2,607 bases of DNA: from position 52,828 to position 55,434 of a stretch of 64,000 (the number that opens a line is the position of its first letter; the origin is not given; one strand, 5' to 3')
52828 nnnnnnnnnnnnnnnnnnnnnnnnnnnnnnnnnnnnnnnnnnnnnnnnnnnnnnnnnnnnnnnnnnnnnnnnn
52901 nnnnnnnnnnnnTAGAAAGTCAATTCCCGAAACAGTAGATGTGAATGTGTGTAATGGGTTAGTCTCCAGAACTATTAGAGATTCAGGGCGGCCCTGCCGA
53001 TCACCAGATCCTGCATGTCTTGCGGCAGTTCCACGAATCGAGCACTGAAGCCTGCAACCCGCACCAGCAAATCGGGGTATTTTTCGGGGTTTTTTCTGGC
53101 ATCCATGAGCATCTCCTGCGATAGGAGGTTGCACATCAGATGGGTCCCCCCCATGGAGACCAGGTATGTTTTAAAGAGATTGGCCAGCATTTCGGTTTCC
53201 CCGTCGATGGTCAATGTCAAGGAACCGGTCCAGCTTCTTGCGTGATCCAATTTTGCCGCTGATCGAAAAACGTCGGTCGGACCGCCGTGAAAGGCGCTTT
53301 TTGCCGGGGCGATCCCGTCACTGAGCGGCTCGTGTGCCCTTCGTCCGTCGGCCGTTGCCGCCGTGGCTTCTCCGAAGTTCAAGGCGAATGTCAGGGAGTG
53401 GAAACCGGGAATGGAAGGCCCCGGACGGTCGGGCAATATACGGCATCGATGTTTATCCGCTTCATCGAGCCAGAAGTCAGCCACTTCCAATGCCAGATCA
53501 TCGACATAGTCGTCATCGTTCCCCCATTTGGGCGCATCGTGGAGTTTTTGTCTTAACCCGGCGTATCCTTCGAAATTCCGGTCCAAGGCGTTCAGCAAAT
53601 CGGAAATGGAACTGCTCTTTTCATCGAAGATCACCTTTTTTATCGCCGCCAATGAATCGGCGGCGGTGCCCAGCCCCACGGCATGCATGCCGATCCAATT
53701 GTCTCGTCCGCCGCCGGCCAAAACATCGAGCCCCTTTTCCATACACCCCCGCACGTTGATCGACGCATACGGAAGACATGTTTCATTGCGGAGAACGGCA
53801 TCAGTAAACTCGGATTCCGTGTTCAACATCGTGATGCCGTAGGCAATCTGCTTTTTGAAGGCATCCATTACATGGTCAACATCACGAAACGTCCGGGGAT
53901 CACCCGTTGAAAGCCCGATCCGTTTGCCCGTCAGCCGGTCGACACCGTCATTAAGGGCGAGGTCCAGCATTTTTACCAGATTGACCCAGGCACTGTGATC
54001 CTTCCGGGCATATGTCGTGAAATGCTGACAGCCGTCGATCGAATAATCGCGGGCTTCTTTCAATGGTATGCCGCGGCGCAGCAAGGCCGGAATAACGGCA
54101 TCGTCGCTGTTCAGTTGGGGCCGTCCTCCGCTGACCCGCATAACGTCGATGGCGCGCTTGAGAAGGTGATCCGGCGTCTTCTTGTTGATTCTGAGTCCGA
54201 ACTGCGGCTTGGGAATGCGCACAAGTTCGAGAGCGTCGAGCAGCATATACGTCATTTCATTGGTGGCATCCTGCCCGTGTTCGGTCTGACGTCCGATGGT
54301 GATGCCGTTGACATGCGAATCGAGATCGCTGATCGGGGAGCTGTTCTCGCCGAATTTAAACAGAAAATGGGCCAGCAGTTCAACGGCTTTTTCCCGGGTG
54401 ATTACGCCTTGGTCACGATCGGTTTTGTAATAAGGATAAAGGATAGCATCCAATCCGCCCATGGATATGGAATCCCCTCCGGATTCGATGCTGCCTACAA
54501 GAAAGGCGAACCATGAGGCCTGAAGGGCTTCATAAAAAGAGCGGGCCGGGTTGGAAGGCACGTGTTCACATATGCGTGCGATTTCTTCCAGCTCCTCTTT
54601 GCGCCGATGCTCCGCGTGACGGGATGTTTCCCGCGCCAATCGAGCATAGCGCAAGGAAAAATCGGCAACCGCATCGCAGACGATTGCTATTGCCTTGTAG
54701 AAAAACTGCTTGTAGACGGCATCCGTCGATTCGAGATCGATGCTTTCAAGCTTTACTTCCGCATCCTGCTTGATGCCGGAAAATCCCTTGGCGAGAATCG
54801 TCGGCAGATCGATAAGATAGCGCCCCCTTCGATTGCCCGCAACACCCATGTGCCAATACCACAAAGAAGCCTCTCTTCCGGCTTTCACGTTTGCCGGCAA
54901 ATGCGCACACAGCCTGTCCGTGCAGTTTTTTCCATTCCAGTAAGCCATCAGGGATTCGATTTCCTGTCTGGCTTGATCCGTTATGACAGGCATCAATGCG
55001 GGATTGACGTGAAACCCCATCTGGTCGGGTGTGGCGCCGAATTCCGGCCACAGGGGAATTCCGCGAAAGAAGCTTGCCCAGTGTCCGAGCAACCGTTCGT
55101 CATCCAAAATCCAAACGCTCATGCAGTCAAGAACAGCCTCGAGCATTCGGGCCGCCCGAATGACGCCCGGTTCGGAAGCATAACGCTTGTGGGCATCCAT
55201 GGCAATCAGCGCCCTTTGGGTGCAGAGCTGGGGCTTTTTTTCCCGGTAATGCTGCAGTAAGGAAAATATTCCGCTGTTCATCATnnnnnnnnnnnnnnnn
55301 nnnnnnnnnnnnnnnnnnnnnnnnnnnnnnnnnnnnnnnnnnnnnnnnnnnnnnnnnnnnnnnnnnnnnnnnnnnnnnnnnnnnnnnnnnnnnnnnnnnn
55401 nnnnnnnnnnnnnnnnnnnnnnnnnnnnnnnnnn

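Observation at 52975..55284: Orphan glycyl radical enzyme with an atypical thiyl-radical loop (G-C-Q-H) and no activase in 64 kb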

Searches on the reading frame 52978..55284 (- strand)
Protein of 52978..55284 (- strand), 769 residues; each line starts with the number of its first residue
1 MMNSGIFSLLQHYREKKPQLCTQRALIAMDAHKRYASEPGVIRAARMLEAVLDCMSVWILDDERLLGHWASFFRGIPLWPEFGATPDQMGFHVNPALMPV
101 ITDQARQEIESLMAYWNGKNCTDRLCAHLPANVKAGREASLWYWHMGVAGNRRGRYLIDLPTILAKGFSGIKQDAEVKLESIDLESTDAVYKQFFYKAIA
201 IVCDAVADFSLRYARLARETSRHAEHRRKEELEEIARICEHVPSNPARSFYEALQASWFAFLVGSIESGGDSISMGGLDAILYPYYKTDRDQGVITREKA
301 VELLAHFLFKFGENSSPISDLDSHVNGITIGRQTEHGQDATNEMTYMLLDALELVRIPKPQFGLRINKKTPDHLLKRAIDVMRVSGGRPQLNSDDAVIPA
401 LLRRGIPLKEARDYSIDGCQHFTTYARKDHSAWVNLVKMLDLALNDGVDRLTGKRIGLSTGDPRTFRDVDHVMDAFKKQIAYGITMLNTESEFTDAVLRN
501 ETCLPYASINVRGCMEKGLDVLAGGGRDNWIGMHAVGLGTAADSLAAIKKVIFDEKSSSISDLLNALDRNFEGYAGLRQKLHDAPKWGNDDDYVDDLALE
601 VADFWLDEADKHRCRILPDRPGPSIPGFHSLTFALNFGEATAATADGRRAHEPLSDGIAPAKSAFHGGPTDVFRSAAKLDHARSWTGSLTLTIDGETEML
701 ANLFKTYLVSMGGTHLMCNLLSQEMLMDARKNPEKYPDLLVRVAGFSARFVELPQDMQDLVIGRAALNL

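Call 4: search_protein_families(library=pfam, proteins=[window:52978-55284:-], max_evalue=0.01)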
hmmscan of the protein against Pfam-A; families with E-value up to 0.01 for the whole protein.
window:52978-55284:- (769 aa): 2 families
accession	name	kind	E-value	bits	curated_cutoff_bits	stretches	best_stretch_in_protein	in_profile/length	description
PF02901.20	PFL-like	-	9.1e-159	530.5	24.3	1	9-613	8-626/647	Pyruvate formate lyase-like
PF01228.26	Gly_radical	-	1.9e-16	60.9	22.2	1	655-751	2-106/106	Glycine radical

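Call 5: search_protein_families(library=ncbifam, proteins=[window:52978-55284:-], max_evalue=0.01)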
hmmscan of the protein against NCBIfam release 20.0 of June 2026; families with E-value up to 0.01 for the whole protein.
window:52978-55284:- (769 aa): 12 families
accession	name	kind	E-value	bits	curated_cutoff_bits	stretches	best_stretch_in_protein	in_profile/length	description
TIGR01774.1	PFL2-3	subfamily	1.2e-153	513.3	678.2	1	8-767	8-784/786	formate C-acetyltransferase/glycerol dehydratase family glycyl radical enzyme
NF043068.1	glycl_HYPD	equivalog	1.9e-135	452.9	1100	1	12-765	10-780/784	trans-4-hydroxy-L-proline dehydratase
NF048011.1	SfplDhtHpsGDes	equivalog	1.2e-128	430.7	1000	1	6-766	26-818/821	(2S)-3-sulfopropanediol dehydratase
NF048009.1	SfplDhtHpfGKleb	equivalog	2.3e-125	419.7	1000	1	9-768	31-823/824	(2S)-3-sulfopropanediol dehydratase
TIGR04394.1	choline_CutC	equivalog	7.4e-124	415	1050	1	8-768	7-787/789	choline trimethylamine-lyase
NF007437.0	PRK09983.1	equivalog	5.9e-98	328.9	1109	1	16-767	15-763/765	formate C-acetyltransferase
NF033718.1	indole_decarb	equivalog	1.8e-91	307.7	1100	2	103-573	159-645/868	indoleacetate decarboxylase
NF033715.1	glycyl_HPDL_Lrg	equivalog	5.1e-65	219.8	1150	3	154-420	226-508/901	4-hydroxyphenylacetate decarboxylase large subunit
TIGR01255.1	pyr_form_ly_1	equivalog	1.7e-33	116.1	994.2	1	215-765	203-739/744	formate C-acetyltransferase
NF038360.1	rad_fix_GrcA3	exception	3.5e-16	59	158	1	698-765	7-73/78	autonomous glycyl radical cofactor GrcA3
TIGR04365.1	spare_glycyl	equivalog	2.7e-12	47.1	170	1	711-765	67-121/126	autonomous glycyl radical cofactor GrcA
NF008341.1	PRK11127.1-1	equivalog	2.7e-10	40.1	145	1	712-765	22-75/80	autonomous glycyl radical cofactor GrcA2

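Call 8: search_solved_structures(query=window:52978-55284:-, max_evalue=1e-10, show_alignments=0)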
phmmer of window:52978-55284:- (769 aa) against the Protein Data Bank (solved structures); distinct sequences matched with E-value up to 1e-10: 36.
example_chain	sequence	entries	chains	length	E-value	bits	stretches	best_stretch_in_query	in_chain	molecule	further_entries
9f3w_A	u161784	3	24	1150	6.6e-123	414.7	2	9-767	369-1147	Choline trimethylamine-lyase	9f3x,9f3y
1r8w_A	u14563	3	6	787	3.7e-121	408.9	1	15-765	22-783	glycerol dehydratase | B12-independent glycerol dehydratase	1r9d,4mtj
6vxc_A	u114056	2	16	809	3.4e-116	392.5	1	15-765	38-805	Trans-4-hydroxy-L-proline dehydratase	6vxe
5i2a_A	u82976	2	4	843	1.8e-112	380.2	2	6-571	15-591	Diol-dehydratase | Diol dehydratase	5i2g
9rco_A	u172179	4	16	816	2e-110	373.5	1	15-765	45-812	Glycyl radical protein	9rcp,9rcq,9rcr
5a0z_A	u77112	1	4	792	1.3e-107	364.1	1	9-767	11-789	CHOLINE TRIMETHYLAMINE LYASE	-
5a0u_A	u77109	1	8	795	1.3e-107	364.1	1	9-767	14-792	CHOLINE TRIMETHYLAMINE LYASE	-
2f3o_A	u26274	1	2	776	1.8e-104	353.8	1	16-766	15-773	pyruvate formate-lyase 2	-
8iof_A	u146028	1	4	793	1.6e-103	350.6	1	8-765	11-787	Benzylsuccinate synthase alpha subunit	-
7kq3_A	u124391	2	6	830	1.4e-101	344.2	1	5-765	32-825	Isethionate sulfite-lyase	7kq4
6lon_B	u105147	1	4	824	3e-101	343.1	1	6-764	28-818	PFL2/glycerol dehydratase family glycyl radical enzyme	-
8id7_A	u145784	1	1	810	1.4e-100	340.9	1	17-765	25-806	Probable dehydratase YbiW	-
8yjn_A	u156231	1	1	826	1.5e-100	340.8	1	17-765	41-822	Probable dehydratase YbiW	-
8id0_A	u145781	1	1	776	1.7e-99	337.3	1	15-765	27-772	formate C-acetyltransferase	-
5faw_A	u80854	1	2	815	1.8e-99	337.3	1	149-767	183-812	Choline trimethylamine-lyase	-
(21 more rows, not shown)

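Call 9: find_homologous_proteins(query=window:52978-55284:-, max_evalue=1e-30)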
Query window:52978-55284:- (769 aa): 267 proteins with E <= 1e-30 among 8000 candidates; the best 120 are listed.
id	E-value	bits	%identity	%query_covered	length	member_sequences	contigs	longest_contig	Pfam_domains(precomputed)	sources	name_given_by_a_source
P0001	0.0e+0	1783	100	100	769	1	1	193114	PF02901.21,PF01228.27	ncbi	ncbi:MAG: pyruvate formate lyase family protein [Desulfobacterales bacterium]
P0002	0.0e+0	1386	76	100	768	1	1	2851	PF02901.21,PF01228.27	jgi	jgi:pyruvate formate-lyase/glycerol dehydratase family glycyl radical enzyme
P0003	0.0e+0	1340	74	100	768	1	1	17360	PF02901.21,PF01228.27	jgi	jgi:pyruvate formate-lyase/glycerol dehydratase family glycyl radical enzyme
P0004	0.0e+0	1207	68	99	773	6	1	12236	PF02901.21,PF01228.27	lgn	-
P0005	0.0e+0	1190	66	99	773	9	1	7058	PF02901.21,PF01228.27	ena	-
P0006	0.0e+0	1177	65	99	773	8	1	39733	PF02901.21,PF01228.27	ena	-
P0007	0.0e+0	1166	66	99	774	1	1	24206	PF02901.21,PF01228.27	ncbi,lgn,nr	ncbi:MAG: pyruvate formate lyase family protein [Chloroflexota bacterium]|nr:pyruvate formate lyase 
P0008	0.0e+0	1141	63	99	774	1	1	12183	PF02901.21,PF01228.27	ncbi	ncbi:MAG: pyruvate formate lyase family protein [Chloroflexota bacterium]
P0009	0.0e+0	1103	62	99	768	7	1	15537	PF02901.21,PF01228.27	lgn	-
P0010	0.0e+0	1081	62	100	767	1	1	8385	PF02901.21,PF01228.27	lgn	-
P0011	0.0e+0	1021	58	100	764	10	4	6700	PF02901.21,PF01228.27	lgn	-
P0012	0.0e+0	1014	58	99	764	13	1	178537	PF02901.21,PF01228.27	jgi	jgi:formate C-acetyltransferase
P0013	4.6e-295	999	57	100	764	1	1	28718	PF02901.21,PF01228.27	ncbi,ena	-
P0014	1.1e-163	565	39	97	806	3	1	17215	PF02901.21,PF01228.27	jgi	-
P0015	7.3e-153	529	39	99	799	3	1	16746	PF02901.21,PF01228.27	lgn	-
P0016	1.2e-144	502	37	98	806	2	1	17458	PF02901.21,PF01228.27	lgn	-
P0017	2.3e-141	491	36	98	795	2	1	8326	PF02901.21,PF01228.27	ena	-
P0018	9.2e-137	476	36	97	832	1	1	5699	PF02901.21,PF01228.27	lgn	-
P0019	3.1e-135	470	34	100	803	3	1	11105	PF02901.21,PF01228.27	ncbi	-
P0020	2.4e-134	468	35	98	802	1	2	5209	PF02901.21,PF01228.27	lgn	-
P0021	2.5e-133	464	36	97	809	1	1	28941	PF02901.21,PF01228.27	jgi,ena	-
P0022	3.2e-133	464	34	98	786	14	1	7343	PF02901.21,PF01228.27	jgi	-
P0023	2.9e-132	461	35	97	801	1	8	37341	PF02901.21,PF01228.27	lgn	-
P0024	3.9e-131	457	34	97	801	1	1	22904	PF02901.21,PF01228.27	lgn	-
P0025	9.5e-131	456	35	97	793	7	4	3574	PF02901.21,PF01228.27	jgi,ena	-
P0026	5.0e-130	453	39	79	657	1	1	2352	PF02901.21,PF01228.27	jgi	-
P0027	2.1e-129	451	35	97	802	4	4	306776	PF02901.21,PF01228.27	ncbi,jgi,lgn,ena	jgi:formate C-acetyltransferase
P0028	2.4e-129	451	35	98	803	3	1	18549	PF02901.21,PF01228.27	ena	-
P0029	1.5e-128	448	35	97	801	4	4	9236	PF02901.21,PF01228.27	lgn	-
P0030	1.5e-128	448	35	97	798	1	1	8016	PF02901.21,PF01228.27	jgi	-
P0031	8.3e-128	446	37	83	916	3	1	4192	PF00754.32,PF02901.21,PF22633.4,PF01228.27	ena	-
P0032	1.4e-127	445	34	98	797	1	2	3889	PF02901.21,PF01228.27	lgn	-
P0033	2.1e-127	445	38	78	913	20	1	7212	PF00754.32,PF02901.21,PF22633.4,PF01228.27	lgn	-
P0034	2.3e-126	441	34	97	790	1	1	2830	PF02901.21,PF01228.27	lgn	-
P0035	4.5e-126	440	35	97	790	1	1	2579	PF02901.21,PF01228.27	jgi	-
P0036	1.8e-124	435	34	99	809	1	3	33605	PF02901.21,PF01228.27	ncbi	ncbi:glycyl radical protein [Chloroflexota bacterium]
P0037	1.5e-123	432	36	98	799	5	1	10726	PF02901.21,PF01228.27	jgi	jgi:pyruvate formate-lyase/glycerol dehydratase family glycyl radical enzyme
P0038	2.7e-123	431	33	99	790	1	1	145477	PF02901.21,PF01228.27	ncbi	-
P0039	1.3e-121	425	33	99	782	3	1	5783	PF02901.21,PF01228.27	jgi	-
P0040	2.9e-121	424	33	99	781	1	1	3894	PF02901.21,PF01228.27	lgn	-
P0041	7.6e-121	423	35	98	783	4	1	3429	PF02901.21,PF01228.27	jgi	jgi:formate C-acetyltransferase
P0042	1.1e-120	422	34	98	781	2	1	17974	PF02901.21,PF01228.27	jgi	-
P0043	5.7e-120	420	34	98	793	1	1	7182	PF02901.21,PF01228.27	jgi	jgi:pyruvate formate-lyase/glycerol dehydratase family glycyl radical enzyme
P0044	7.7e-120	420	38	78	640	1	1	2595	PF02901.21,PF01228.27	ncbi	ncbi:MAG: pyruvate formate lyase family protein, partial [Candidatus Poribacteria bacterium]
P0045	1.4e-119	419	33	98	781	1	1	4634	PF02901.21,PF01228.27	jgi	jgi:pyruvate formate-lyase/glycerol dehydratase family glycyl radical enzyme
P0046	2.1e-119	418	34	98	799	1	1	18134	PF02901.21,PF01228.27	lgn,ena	-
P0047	2.2e-119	418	34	98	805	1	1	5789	PF02901.21,PF01228.27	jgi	-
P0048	4.0e-119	417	39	79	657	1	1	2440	PF02901.21,PF01228.27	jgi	jgi:formate C-acetyltransferase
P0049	6.2e-119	417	35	98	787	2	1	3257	PF02901.21,PF01228.27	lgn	-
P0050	6.9e-119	416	33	98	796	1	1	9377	PF02901.21,PF01228.27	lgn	-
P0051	2.9e-118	414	34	97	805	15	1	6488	PF02901.21,PF01228.27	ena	-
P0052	3.0e-118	414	32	99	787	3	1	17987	PF02901.21,PF01228.27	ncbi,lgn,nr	ncbi:MAG TPA: formate C-acetyltransferase/glycerol dehydratase family glycyl radical enzyme [Kosmoto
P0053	5.4e-118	413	33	99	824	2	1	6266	PF02901.21,PF01228.27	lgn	-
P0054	8.5e-118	413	33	97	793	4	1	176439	PF02901.21,PF01228.27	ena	-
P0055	1.1e-117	412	32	98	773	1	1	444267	PF02901.21,PF01228.27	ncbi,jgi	ncbi:MAG: glycyl radical protein [Candidatus Helarchaeota archaeon]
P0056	2.9e-117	411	33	98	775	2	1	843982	PF02901.21,PF01228.27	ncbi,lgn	-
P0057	3.9e-117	411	34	98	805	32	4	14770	PF02901.21,PF01228.27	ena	-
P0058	6.5e-117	410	33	99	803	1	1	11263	PF02901.21,PF01228.27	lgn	-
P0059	6.8e-117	410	34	98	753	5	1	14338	PF02901.21,PF01228.27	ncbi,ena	-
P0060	8.5e-117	409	33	97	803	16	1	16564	PF02901.21,PF01228.27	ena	-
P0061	8.6e-117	409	33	98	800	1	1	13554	PF02901.21,PF01228.27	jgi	-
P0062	1.2e-116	409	33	98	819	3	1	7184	PF02901.21,PF01228.27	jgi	-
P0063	4.4e-116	407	34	97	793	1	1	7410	PF02901.21,PF01228.27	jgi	-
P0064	5.5e-116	407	32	98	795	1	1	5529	PF02901.21,PF01228.27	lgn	-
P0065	3.4e-115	404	33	97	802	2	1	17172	PF02901.21,PF01228.27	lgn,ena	-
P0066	2.1e-114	402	33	98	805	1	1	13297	PF02901.21,PF01228.27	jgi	jgi:pyruvate formate-lyase/glycerol dehydratase family glycyl radical enzyme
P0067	4.5e-114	400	33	99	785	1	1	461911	PF02901.21,PF01228.27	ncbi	ncbi:MAG: trans-4-hydroxy-L-proline dehydratase [Vicinamibacterales bacterium]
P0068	2.4e-113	398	32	98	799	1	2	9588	PF02901.21,PF01228.27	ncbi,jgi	jgi:formate C-acetyltransferase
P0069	5.9e-113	397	32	99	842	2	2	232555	PF02901.21,PF01228.27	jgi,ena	-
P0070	5.9e-113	397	33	98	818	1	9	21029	PF02901.21,PF01228.27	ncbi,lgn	-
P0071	7.5e-112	393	31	99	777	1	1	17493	PF02901.21,PF01228.27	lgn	-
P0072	2.8e-111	391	34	97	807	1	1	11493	PF02901.21,PF01228.27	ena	-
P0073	3.3e-111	391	33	99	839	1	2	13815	PF02901.21,PF01228.27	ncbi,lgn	-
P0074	1.5e-110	389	33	99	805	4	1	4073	PF02901.21,PF01228.27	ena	-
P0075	2.9e-110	388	33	99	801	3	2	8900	PF02901.21,PF01228.27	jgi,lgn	-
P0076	1.4e-109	386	31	99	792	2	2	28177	PF02901.21,PF01228.27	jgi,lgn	-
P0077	1.6e-109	385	34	97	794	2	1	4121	PF02901.21,PF01228.27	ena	-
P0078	2.0e-109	385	34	97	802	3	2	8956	PF02901.21,PF01228.27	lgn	-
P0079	4.4e-109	384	32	99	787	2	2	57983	PF02901.21,PF01228.27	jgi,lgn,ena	-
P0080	4.7e-109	384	33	98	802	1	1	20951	PF02901.21,PF01228.27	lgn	-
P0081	4.9e-109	384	32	97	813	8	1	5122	PF02901.21,PF01228.27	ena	-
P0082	5.4e-109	384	32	98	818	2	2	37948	PF02901.21,PF01228.27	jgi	jgi:pyruvate formate-lyase/glycerol dehydratase family glycyl radical enzyme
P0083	8.9e-109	383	33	97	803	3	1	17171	PF02901.21,PF01228.27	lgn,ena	-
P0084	1.5e-108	382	38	81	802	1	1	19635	PF02901.21,PF01228.27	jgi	jgi:pyruvate formate-lyase/glycerol dehydratase family glycyl radical enzyme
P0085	1.8e-108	382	33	98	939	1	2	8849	PF02901.21,PF02036.23,PF01228.27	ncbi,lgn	ncbi:MAG: formate C-acetyltransferase/glycerol dehydratase family glycyl radical enzyme [Candidatus 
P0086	5.1e-108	380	32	97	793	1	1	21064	PF02901.21,PF01228.27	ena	-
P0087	6.3e-108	380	32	97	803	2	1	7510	PF02901.21,PF01228.27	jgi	jgi:formate C-acetyltransferase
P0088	1.8e-107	379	33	99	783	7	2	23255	PF02901.21,PF11230.14,PF01228.27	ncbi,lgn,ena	-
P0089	2.3e-107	378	34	94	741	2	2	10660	PF02901.21,PF01228.27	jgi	jgi:formate C-acetyltransferase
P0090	3.2e-107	378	32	99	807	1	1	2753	PF02901.21,PF01228.27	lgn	-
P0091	3.8e-107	378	33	97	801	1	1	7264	PF02901.21,PF01228.27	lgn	-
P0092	5.0e-107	377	32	99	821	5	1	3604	PF02901.21,PF01228.27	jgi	jgi:formate C-acetyltransferase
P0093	6.0e-107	377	33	99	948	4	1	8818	PF02901.21,PF02036.23,PF01228.27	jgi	jgi:formate C-acetyltransferase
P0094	6.9e-107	377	33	97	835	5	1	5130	PF02901.21,PF01228.27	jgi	jgi:formate C-acetyltransferase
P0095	9.2e-107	376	33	99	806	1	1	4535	PF02901.21,PF01228.27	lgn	-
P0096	1.5e-106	376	32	97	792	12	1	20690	PF02901.21,PF01228.27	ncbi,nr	ncbi:MAG: hypothetical protein JRS35_03820 [Deltaproteobacteria bacterium]|nr:hypothetical protein [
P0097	1.7e-106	375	32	97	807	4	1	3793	PF02901.21,PF01228.27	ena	-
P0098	2.5e-106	375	38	81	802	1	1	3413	PF02901.21,PF01228.27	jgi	jgi:formate C-acetyltransferase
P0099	3.0e-106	375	32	100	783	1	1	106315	PF02901.21,PF01228.27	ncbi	ncbi:MAG: formate C-acetyltransferase/glycerol dehydratase family glycyl radical enzyme [bacterium]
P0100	3.4e-106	374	37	81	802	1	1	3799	PF02901.21,PF01228.27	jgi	jgi:formate C-acetyltransferase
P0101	4.2e-106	374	37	81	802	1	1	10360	PF02901.21,PF01228.27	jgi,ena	-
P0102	1.2e-105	373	32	94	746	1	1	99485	PF02901.21,PF01228.27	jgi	jgi:formate C-acetyltransferase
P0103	1.3e-105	373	32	100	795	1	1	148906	PF02901.21,PF01228.27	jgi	jgi:pyruvate formate-lyase/glycerol dehydratase family glycyl radical enzyme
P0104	4.9e-105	371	32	99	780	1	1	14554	PF02901.21,PF01228.27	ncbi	-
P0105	5.8e-105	370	32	97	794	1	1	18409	PF02901.21,PF01228.27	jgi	jgi:formate C-acetyltransferase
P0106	8.2e-105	370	32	73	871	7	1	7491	PF02901.21,PF01228.27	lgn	-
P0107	2.9e-104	368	37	81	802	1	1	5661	PF02901.21,PF01228.27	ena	-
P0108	1.1e-103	366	32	99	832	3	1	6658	PF02901.21,PF01228.27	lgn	-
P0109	1.7e-103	366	32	97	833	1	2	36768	PF02901.21,PF01228.27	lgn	-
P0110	1.8e-103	365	32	98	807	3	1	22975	PF02901.21,PF01228.27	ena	-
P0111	2.1e-103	365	33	98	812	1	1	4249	PF02901.21,PF01228.27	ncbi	-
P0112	9.7e-103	363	33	99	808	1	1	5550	PF02901.21,PF01228.27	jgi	jgi:pyruvate formate-lyase/glycerol dehydratase family glycyl radical enzyme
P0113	1.4e-102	362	30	99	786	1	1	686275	PF02901.21,PF01228.27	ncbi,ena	-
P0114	1.5e-102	362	31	99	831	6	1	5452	PF02901.21,PF01228.27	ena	-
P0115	1.6e-102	362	32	99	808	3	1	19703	PF02901.21,PF01228.27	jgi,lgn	-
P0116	3.4e-102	361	31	99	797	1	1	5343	PF02901.21,PF01228.27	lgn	-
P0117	4.7e-102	361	33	99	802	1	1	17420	PF02901.21,PF01228.27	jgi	jgi:pyruvate formate-lyase/glycerol dehydratase family glycyl radical enzyme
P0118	5.1e-102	361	32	98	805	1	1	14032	PF02901.21,PF01228.27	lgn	-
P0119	1.2e-101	359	33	97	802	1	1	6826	PF02901.21,PF01228.27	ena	-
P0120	1.8e-101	359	32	94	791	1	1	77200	PF02901.21,PF01228.27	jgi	jgi:formate C-acetyltransferase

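Call 13: find_encoding_contigs(protein=P0012, flank=10000, max_places=3)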
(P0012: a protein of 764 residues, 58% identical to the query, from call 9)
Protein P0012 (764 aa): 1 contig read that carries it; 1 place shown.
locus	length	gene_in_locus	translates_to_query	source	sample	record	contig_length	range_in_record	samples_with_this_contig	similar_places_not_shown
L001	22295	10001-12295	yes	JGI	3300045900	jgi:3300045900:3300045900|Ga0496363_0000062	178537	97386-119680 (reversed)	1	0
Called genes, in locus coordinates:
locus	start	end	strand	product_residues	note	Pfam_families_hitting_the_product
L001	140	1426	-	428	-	PF13173:AAA_14, PF13635:DUF4143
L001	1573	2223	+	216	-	PF00753:Lactamase_B, PF23023:Anti-Pycsar_Apyc1, PF12706:Lactamase_B_2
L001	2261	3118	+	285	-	PF01545:Cation_efflux, PF16916:ZT_dimer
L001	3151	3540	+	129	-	PF01243:PNPOx_N, PF12900:Pyridox_ox_2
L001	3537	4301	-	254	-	PF03703:bPH_2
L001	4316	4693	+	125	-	PF14464:Prok-JAB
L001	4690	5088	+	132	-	PF02629:CoA_binding (weak), PF13380:CoA_binding_2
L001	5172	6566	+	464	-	PF01637:ATPase_2, PF13173:AAA_14 (faint), PF13401:AAA_22 (weak), PF01022:HTH_5 (faint), PF03008:DUF234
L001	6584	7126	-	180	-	PF18955:DUF5698, PF10035:DUF2179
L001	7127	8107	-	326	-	-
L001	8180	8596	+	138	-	PF01047:MarR (weak), PF01325:Fe_dep_repress, PF02742:Fe_dep_repr_C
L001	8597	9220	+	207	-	-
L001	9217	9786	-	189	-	PF03167:UDG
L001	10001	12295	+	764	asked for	PF02901:PFL-like, PF01228:Gly_radical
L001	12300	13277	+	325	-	PF12797:Fer4_2 (faint), PF13353:Fer4_12 (faint), PF00037:Fer4 (weak), PF13237:Fer4_10, PF12800:Fer4_4 (faint), PF12838:Fer4_7 (weak), PF13187:Fer4_9 (weak), PF04055:Radical_SAM, +2 more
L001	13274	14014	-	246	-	PF14196:ATC_hydrolase (faint)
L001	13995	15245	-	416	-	PF02771:Acyl-CoA_dh_N, PF02770:Acyl-CoA_dh_M, PF00441:Acyl-CoA_dh_1, PF08028:Acyl-CoA_dh_2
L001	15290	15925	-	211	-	PF00596:Aldolase_II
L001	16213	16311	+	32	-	-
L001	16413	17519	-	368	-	-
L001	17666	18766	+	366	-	-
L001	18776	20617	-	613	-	-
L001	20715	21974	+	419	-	PF02771:Acyl-CoA_dh_N, PF02770:Acyl-CoA_dh_M, PF00441:Acyl-CoA_dh_1, PF08028:Acyl-CoA_dh_2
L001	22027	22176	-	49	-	-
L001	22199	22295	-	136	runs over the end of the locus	PF01989:AcnX_swivel_put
